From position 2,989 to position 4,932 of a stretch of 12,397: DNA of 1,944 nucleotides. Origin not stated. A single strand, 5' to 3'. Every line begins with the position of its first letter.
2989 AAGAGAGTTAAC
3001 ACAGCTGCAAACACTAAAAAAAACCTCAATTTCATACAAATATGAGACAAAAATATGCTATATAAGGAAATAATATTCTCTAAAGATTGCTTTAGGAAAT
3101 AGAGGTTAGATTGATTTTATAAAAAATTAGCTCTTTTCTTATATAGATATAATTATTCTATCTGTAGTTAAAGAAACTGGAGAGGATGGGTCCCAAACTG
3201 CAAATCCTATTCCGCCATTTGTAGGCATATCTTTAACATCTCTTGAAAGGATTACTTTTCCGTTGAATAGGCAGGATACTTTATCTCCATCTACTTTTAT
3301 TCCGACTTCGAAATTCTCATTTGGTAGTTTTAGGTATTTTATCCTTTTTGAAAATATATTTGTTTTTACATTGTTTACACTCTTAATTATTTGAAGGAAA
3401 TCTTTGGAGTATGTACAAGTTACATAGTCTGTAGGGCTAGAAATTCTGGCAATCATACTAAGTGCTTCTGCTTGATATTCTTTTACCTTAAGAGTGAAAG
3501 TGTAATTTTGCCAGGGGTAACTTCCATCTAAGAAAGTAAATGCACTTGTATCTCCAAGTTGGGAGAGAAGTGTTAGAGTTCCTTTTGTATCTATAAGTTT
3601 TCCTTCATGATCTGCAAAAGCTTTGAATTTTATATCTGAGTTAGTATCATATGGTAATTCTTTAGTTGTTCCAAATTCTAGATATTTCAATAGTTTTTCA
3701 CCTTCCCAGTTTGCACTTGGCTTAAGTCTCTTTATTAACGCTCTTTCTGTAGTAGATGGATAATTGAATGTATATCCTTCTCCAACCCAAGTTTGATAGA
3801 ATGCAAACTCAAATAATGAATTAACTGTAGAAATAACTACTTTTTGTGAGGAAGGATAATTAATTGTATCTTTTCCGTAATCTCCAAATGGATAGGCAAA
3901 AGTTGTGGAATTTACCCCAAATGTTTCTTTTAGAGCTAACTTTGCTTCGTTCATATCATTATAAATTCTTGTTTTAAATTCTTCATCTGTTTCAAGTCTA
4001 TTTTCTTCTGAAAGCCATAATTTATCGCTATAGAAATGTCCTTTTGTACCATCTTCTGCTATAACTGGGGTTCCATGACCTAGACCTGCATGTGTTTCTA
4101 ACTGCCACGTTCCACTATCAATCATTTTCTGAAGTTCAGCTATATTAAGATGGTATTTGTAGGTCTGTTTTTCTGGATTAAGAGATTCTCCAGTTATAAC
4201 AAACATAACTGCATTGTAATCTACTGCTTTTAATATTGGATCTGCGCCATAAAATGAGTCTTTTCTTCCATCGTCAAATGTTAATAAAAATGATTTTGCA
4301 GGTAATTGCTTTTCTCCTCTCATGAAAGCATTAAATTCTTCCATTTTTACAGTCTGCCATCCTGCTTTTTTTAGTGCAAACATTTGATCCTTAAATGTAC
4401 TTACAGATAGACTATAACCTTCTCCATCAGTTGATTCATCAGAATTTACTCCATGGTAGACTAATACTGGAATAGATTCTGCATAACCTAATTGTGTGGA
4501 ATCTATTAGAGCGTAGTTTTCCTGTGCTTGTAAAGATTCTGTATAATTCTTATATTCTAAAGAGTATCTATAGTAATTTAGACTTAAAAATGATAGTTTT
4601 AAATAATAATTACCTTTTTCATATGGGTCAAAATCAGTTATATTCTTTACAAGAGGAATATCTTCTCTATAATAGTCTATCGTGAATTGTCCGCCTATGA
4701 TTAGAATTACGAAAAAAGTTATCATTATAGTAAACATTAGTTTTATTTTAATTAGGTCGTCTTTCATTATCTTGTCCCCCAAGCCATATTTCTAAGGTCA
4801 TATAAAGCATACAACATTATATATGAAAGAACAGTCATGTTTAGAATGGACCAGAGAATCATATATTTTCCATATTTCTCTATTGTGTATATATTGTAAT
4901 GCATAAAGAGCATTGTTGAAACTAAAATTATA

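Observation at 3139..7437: Translationally coupled sugar-dehydrogenase / HasA-like synthase / PgaB-like deacetylase operon: a synthase-dependent exopolysaccharide system in an archaeon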

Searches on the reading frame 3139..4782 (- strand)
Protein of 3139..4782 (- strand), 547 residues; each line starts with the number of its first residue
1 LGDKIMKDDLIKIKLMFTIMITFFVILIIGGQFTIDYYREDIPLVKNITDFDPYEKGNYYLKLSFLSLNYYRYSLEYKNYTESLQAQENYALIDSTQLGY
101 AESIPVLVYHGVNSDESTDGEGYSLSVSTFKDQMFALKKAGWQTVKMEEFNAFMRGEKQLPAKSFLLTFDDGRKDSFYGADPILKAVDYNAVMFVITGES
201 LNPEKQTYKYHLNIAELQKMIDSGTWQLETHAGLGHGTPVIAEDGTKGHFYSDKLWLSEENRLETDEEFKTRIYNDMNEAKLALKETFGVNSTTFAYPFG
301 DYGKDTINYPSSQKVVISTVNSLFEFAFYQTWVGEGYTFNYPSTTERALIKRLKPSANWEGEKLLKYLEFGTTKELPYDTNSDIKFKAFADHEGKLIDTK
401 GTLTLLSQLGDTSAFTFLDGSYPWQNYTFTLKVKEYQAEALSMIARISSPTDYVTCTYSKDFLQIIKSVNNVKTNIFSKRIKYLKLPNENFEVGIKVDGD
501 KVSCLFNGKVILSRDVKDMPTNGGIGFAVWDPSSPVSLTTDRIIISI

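Call 4: search_protein_families(library=pfam, proteins=[window:3139-4782:-], max_evalue=0.01)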
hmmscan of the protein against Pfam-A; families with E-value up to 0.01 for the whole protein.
window:3139-4782:- (547 aa): 1 family
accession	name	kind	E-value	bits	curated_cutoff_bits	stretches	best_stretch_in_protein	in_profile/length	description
PF01522.26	Polysacc_deac_1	-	5.8e-14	52.6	23.1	1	159-309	3-115/124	Polysaccharide deacetylase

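Call 5: search_protein_families(library=ncbifam, proteins=[window:3139-4767:-], max_evalue=0.001)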
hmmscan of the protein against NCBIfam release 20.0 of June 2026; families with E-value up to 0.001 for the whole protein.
window:3139-4767:- (542 aa): 4 families
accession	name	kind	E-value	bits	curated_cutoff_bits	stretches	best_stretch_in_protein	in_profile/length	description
TIGR03938.2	deacetyl_PgaB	equivalog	5.7e-27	94.3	321.9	1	100-303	4-218/621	poly-beta-1,6-N-acetyl-D-glucosamine N-deacetylase PgaB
NF011177.0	PRK14582.1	equivalog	1.3e-20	73.2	923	1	97-303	47-261/671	poly-beta-1,6-N-acetyl-D-glucosamine N-deacetylase PgaB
TIGR03933.1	PIA_icaB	equivalog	1.4e-14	54.2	248.35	1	116-227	31-140/245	intercellular adhesin biosynthesis polysaccharide N-deacetylase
NF011176.0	PRK14581.1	equivalog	4.4e-12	44.9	1091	1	98-191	48-140/673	poly-beta-1,6-N-acetyl-D-glucosamine N-deacetylase PgaB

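Call 27: search_solved_structures(query=window:3139-4767:-, max_evalue=0.01, show_alignments=2)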
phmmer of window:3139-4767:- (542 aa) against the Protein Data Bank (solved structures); distinct sequences matched with E-value up to 0.01: 9.
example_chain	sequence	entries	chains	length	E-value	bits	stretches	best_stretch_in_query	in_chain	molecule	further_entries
5bu6_A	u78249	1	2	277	2.8e-14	56.3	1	118-303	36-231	BpsB (PgaB), Poly-beta-1,6-N-acetyl-D-glucosamine N-deacetylase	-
3vus_A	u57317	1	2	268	5.3e-12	48.8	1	102-297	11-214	Poly-beta-1,6-N-acetyl-D-glucosamine N-deacetylase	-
4f9d_A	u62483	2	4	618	4.2e-11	45.9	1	102-297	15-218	Poly-beta-1,6-N-acetyl-D-glucosamine N-deacetylase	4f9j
4u10_A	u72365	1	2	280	1.5e-08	37.4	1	101-302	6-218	Poly-beta-1,6-N-acetyl-D-glucosamine N-deacetylase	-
6dq3_A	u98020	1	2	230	7.8e-08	35.1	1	98-194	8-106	Polysaccharide deacetylase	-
4wcj_A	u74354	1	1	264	3.2e-07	33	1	99-195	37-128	Polysaccharide deacetylase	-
6go1_A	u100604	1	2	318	6.7e-06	28.7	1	77-228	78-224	Polysaccharide deacetylase-like protein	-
4v33_A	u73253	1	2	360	1.4e-05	27.7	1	90-236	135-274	POLYSACCHARIDE DEACETYLASE-LIKE PROTEIN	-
4hd5_A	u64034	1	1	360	1.8e-05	27.3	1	93-236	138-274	Polysaccharide deacetylase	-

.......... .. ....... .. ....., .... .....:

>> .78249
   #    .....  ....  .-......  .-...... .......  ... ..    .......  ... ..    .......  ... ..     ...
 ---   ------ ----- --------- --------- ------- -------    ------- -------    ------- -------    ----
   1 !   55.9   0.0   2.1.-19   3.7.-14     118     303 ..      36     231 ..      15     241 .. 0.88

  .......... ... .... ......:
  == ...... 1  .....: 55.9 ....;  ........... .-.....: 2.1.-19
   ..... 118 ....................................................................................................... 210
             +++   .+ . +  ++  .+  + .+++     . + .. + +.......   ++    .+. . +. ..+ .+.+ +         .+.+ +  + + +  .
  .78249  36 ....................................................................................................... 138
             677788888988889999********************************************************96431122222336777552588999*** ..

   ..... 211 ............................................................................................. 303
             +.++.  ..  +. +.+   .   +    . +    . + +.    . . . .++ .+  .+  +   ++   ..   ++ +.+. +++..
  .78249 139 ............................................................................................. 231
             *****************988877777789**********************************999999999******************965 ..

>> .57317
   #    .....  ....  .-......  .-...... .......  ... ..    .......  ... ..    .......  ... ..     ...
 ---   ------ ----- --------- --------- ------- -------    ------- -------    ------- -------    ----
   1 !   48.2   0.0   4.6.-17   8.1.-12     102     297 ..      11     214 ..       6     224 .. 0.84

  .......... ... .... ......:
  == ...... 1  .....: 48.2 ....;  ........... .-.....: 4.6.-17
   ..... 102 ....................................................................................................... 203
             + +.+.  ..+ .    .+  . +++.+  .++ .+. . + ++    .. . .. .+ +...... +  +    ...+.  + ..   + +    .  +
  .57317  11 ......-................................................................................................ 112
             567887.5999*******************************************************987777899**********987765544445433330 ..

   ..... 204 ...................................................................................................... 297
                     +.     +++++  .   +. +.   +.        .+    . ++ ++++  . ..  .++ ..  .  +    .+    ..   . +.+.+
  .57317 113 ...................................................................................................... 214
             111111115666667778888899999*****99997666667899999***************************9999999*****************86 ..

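Call 55: find_homologous_proteins(query=window:3139-4767:-, max_evalue=1e-10)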
Query window:3139-4767:- (542 aa): 632 proteins with E <= 1e-10 among 8000 candidates; the best 120 are listed.
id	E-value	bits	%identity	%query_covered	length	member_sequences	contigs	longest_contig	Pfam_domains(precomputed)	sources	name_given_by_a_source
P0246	1.7e-205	702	61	91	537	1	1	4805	PF01522.27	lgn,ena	-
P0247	4.5e-142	493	34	82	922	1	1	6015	PF01522.27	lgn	-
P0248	8.5e-131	456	47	80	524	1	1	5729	PF01522.27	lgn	-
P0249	7.6e-126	439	42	82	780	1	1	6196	PF01522.27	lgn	-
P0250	1.4e-124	435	42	80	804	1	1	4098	PF01522.27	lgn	-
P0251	1.9e-123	432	40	97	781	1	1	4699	PF01522.27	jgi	-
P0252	8.7e-118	413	41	80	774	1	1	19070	PF01522.27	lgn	-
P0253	1.2e-117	412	43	81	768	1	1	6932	PF01522.27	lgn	-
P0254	2.4e-116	408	37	97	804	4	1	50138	PF06439.19,PF01522.27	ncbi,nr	ncbi:MAG: polysaccharide deacetylase family protein [Candidatus Paceibacter sp.]|nr:polysaccharide d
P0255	1.1e-115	406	41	80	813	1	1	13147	PF01522.27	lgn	-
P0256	7.4e-115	403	44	82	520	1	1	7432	PF01522.27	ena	-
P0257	2.9e-114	401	38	89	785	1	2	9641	PF01522.27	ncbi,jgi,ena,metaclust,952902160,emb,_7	jgi:peptidoglycan/xylan/chitin deacetylase (PgdA/CDA1 family)|metaclust:\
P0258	1.2e-113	399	36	96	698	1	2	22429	PF01522.27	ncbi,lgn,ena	-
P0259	2.3e-113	398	43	80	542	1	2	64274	PF01522.27,PF01023.26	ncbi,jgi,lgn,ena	-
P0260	2.8e-113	398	38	82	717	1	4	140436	PF01522.27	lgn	-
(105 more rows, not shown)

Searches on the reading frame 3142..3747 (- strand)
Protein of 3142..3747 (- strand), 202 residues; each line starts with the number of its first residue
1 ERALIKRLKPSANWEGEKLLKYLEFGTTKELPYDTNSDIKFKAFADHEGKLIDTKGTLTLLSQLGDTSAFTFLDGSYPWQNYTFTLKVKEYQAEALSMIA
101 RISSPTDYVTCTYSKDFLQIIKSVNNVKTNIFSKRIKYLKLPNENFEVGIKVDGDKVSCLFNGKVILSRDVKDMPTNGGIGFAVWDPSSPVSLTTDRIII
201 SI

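Call 49: search_protein_families(library=pfam, proteins=[window:3142-3747:-], max_evalue=1)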
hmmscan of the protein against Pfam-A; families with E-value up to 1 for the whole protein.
seq(202 aa): 1 family
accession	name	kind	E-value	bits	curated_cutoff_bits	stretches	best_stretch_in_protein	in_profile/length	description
PF06439.18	3keto-disac_hyd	-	0.035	14.6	26.8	1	125-186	100-176/187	3-keto-disaccharide hydrolase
